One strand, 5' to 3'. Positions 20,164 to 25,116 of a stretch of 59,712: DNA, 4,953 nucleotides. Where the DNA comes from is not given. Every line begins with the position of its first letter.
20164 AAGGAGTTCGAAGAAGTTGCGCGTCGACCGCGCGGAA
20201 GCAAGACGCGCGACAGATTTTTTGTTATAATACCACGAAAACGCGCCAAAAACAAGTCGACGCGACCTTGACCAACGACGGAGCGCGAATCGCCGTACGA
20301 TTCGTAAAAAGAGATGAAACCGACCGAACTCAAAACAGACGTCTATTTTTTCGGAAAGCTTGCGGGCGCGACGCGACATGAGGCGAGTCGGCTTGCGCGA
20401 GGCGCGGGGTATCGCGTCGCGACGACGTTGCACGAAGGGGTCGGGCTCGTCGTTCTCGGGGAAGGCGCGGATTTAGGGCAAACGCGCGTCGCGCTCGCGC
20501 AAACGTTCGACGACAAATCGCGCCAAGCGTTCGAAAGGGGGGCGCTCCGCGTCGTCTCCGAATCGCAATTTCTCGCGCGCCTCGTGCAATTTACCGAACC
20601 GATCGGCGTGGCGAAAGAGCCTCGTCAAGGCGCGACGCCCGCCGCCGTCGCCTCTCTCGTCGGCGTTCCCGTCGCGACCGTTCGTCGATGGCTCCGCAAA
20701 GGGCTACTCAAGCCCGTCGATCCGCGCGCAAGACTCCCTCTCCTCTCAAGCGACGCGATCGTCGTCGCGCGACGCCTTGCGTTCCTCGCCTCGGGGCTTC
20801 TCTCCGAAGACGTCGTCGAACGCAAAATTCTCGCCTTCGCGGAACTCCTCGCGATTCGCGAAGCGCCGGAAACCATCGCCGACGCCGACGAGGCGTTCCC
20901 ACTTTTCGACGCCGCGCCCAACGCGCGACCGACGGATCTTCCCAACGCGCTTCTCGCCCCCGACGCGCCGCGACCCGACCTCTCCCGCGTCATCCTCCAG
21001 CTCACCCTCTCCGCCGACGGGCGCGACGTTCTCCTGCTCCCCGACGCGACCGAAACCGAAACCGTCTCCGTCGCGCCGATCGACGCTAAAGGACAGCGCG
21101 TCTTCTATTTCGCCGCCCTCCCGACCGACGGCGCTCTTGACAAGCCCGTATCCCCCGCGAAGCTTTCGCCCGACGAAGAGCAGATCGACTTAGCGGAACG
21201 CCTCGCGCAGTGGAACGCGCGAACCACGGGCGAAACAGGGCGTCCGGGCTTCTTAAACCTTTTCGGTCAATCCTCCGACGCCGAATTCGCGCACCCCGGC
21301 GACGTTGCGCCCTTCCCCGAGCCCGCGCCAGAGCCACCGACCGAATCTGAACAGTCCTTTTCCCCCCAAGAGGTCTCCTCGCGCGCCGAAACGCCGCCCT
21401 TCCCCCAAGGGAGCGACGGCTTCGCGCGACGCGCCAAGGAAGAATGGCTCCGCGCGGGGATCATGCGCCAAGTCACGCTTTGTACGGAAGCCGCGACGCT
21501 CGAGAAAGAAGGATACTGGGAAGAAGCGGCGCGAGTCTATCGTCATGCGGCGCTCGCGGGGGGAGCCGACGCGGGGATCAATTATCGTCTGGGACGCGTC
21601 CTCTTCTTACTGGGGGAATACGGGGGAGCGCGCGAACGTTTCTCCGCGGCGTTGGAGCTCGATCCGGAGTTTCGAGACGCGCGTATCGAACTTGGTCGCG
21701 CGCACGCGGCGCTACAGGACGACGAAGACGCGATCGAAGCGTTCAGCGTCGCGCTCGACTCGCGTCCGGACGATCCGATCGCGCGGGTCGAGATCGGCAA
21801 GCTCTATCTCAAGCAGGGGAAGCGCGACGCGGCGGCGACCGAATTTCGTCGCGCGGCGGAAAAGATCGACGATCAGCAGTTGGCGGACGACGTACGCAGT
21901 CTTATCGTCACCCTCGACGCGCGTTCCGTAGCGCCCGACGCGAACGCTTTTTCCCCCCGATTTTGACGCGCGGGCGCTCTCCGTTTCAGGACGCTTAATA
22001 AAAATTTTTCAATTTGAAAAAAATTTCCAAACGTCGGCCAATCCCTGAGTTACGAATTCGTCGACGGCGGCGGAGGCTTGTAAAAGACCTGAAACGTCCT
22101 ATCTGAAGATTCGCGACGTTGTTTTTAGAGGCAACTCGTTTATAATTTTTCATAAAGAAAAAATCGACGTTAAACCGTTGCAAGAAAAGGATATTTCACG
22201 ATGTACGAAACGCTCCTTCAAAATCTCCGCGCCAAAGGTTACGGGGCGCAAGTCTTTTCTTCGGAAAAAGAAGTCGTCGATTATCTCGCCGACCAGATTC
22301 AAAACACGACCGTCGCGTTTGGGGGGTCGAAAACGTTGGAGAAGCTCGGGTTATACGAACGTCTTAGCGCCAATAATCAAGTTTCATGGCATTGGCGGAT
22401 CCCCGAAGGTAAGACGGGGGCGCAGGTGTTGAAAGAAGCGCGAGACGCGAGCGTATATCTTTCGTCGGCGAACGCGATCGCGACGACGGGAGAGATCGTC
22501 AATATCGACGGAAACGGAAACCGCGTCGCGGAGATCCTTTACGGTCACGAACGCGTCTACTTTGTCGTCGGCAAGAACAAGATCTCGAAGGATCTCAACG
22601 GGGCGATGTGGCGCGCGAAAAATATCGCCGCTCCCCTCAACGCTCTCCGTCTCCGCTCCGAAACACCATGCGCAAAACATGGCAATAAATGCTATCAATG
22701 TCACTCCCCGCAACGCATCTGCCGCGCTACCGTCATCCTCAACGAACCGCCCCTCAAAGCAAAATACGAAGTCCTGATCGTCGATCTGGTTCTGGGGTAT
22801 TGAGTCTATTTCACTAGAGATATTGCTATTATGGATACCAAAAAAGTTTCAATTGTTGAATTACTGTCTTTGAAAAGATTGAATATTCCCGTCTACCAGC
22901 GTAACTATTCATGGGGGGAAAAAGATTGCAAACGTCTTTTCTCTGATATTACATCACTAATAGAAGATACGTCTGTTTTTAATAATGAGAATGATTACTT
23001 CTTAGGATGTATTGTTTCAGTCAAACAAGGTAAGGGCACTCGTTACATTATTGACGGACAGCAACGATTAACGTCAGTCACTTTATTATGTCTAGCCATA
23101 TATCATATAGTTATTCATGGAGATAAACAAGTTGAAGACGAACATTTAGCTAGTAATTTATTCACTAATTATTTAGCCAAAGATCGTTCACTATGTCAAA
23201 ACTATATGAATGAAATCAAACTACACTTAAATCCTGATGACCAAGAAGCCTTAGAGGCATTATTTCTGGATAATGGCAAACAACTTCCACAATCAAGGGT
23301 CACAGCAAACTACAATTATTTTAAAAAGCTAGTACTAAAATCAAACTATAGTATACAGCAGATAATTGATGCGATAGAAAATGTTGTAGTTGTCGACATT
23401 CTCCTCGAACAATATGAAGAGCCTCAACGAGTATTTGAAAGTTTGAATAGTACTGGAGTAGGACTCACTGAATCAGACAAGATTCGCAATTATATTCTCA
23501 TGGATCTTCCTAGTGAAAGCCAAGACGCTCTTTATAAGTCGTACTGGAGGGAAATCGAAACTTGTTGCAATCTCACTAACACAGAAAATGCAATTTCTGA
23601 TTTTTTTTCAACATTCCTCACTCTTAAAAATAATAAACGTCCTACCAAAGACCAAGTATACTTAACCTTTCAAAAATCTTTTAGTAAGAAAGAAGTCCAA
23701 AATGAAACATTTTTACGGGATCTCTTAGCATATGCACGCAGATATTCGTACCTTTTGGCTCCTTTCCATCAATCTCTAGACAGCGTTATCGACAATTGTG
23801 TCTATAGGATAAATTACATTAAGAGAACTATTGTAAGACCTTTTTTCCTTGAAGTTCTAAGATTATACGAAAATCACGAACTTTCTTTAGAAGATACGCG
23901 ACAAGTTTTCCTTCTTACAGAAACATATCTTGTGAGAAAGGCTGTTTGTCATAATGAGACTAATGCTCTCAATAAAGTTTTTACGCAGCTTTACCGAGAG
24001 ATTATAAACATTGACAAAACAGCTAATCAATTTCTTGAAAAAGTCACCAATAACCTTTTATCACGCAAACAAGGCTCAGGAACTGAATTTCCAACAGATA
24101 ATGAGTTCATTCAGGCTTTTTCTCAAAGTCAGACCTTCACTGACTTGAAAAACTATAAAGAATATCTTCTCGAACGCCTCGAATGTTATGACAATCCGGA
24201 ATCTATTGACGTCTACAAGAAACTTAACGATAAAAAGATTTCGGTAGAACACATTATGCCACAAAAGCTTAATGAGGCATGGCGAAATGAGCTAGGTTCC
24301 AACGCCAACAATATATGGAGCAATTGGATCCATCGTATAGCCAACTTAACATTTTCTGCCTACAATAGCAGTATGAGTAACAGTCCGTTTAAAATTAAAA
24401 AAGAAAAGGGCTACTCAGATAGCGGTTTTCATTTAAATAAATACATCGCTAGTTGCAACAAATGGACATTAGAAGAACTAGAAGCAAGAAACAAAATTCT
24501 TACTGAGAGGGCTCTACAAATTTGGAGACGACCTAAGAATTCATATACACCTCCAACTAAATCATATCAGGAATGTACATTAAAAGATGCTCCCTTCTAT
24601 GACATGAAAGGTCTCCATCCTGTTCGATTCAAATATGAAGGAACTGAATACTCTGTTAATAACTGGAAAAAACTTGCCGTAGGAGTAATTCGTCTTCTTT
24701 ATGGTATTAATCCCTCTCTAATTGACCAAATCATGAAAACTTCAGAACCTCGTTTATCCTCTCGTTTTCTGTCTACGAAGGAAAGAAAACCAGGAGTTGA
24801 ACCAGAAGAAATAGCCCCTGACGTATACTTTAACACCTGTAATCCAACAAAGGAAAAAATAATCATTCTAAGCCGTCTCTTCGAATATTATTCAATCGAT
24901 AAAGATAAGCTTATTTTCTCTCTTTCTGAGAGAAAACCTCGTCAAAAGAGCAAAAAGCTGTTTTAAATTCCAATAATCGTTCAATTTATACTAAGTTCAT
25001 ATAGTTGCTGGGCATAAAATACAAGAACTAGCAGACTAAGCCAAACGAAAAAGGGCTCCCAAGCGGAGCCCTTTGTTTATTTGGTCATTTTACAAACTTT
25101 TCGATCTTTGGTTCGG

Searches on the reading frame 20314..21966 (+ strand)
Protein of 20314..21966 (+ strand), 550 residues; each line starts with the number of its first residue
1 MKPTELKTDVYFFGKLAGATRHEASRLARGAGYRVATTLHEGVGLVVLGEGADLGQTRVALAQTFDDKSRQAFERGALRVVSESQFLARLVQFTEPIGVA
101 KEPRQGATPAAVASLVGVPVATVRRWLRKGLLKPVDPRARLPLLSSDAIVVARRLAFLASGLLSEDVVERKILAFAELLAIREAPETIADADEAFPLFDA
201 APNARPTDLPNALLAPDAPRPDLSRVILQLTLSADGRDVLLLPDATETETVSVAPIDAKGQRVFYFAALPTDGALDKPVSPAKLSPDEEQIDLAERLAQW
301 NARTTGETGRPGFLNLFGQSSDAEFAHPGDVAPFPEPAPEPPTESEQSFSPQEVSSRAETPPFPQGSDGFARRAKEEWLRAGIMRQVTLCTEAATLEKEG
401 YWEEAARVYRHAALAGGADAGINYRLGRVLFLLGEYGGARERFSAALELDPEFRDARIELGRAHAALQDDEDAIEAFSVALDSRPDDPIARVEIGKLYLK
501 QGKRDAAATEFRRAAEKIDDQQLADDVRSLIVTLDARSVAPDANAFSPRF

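Call 14: search_protein_families(library=pfam, proteins=[window:20314-21966:+], max_evalue=0.00001)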
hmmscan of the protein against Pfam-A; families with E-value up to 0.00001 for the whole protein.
window:20314-21966:+ (550 aa): 10 families
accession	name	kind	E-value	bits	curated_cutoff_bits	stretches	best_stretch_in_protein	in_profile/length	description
PF07719.23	TPR_2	-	4.6e-16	58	27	0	422-452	3-33/34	Tetratricopeptide repeat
PF13414.12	TPR_11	-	2.8e-13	49.7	26.8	0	427-467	1-41/42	TPR repeat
PF14559.12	TPR_19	-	2.4e-11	44.3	25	1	432-488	3-59/68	Tetratricopeptide repeat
PF13432.12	TPR_16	-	5.3e-11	43.2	32.7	1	424-488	1-65/65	Tetratricopeptide repeat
PF13428.12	TPR_14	-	3.9e-09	36.7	23.5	0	423-463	4-44/44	Tetratricopeptide repeat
PF13181.12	TPR_8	-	9.5e-09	35.2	25.7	0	421-452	2-33/34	Tetratricopeptide repeat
PF00515.34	TPR_1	-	3.8e-08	33.3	27.8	0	424-453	5-34/34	Tetratricopeptide repeat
PF13174.12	TPR_6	-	1.7e-06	28.8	26.3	0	456-486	2-32/33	Tetratricopeptide repeat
PF13371.12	TPR_9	-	6.1e-06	26.6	35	0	461-531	2-72/73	Tetratricopeptide repeat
PF00376.29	MerR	-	9.9e-06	25.7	28.2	0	108-137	1-31/38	MerR family regulatory protein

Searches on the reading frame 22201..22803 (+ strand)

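Call 14: search_protein_families(library=pfam, proteins=[window:22201-22803:+], max_evalue=0.00001)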
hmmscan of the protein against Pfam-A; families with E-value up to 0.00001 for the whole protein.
window:22201-22803:+ (200 aa): 1 family
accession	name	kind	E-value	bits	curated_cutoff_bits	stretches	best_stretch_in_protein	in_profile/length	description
PF02589.21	LUD_dom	-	7.9e-32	111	22.6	1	3-181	2-175/189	LUD domain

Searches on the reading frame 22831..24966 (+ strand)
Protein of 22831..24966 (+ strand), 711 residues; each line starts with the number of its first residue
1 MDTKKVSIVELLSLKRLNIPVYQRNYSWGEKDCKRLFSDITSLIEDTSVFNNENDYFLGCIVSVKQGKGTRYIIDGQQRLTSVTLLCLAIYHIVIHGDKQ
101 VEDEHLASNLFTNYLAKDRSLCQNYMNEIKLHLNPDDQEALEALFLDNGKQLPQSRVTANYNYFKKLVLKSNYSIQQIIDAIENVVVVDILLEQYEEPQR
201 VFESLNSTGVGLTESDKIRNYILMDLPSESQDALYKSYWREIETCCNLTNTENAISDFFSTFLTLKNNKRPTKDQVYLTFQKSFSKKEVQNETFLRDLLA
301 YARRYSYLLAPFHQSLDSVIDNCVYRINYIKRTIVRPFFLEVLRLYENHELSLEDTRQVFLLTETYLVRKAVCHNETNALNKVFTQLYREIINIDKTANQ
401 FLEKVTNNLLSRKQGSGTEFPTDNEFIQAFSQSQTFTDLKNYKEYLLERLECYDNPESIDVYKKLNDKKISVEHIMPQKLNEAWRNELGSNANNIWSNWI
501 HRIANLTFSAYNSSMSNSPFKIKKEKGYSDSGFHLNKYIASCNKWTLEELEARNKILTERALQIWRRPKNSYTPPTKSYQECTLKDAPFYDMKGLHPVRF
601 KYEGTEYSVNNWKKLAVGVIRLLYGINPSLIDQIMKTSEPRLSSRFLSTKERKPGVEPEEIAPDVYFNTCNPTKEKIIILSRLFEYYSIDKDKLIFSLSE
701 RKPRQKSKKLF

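Call 14: search_protein_families(library=pfam, proteins=[window:22831-24966:+], max_evalue=0.00001)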
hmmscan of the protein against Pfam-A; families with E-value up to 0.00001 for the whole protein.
window:22831-24966:+ (711 aa): 2 families
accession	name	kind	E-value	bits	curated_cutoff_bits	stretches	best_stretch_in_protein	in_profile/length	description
PF03235.19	GmrSD_N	-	5.1e-33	115.3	33.2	1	10-222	3-198/199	GmrSD restriction endonuclease, N-terminal domain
PF07510.16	GmrSD_C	-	7e-24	84.7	23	1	421-559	2-137/138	GmrSD restriction endonucleases, C-terminal domain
